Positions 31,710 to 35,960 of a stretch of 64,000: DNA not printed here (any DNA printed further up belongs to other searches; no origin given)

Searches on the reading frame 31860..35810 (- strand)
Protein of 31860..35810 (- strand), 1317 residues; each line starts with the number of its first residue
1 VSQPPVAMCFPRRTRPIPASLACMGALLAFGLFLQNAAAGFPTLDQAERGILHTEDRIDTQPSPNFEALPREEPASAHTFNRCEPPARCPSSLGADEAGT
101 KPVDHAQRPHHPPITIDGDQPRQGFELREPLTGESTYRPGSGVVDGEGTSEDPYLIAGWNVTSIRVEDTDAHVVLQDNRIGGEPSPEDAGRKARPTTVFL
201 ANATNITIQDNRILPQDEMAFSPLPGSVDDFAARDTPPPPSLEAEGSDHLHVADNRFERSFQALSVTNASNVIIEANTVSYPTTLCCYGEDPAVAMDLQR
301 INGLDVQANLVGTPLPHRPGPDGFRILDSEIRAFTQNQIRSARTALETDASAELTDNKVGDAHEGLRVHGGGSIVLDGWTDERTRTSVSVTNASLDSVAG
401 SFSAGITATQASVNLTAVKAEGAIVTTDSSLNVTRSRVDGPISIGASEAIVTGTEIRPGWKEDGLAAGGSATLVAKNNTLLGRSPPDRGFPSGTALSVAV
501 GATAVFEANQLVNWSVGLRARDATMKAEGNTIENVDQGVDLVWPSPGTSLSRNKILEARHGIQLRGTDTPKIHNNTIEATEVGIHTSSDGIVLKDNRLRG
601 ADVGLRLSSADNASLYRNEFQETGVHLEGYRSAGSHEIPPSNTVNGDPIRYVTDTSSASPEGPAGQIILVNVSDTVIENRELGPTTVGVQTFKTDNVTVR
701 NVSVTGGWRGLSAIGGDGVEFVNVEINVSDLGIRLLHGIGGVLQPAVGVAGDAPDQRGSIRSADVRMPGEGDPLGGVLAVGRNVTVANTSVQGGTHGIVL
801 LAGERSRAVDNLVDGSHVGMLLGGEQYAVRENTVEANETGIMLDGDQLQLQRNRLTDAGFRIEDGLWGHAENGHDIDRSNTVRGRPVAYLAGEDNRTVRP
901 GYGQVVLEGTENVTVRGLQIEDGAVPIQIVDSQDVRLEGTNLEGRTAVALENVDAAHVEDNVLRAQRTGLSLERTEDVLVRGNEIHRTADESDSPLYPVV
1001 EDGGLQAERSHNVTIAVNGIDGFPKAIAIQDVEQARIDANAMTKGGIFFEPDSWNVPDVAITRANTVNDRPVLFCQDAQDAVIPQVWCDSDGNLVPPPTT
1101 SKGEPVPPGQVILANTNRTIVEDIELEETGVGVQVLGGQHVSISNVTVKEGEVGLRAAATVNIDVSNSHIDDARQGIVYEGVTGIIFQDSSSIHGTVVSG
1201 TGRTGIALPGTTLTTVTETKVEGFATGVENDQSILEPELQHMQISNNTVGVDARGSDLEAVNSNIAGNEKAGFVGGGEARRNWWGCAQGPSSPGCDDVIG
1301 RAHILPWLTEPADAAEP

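Call 50: search_protein_families(library=pfam, proteins=[window:31860-35810:-], max_evalue=0.001)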
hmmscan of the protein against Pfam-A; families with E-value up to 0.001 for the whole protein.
window:31860-35810:- (1317 aa): 3 families
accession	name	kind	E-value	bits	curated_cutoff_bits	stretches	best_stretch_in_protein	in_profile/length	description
PF13229.12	Beta_helix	-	3.9e-47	160.3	25.9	3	468-620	6-158/158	Right handed beta helix region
PF05048.19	NosD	-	1e-40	139.9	23.6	4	501-621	46-171/212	Periplasmic copper-binding protein (NosD)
PF12708.12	Pect-lyase_RHGA_epim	-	1.1e-10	42.2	27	0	1110-1177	146-212/213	Rhamnogalacturonase A/epimerase, pectate lyase-like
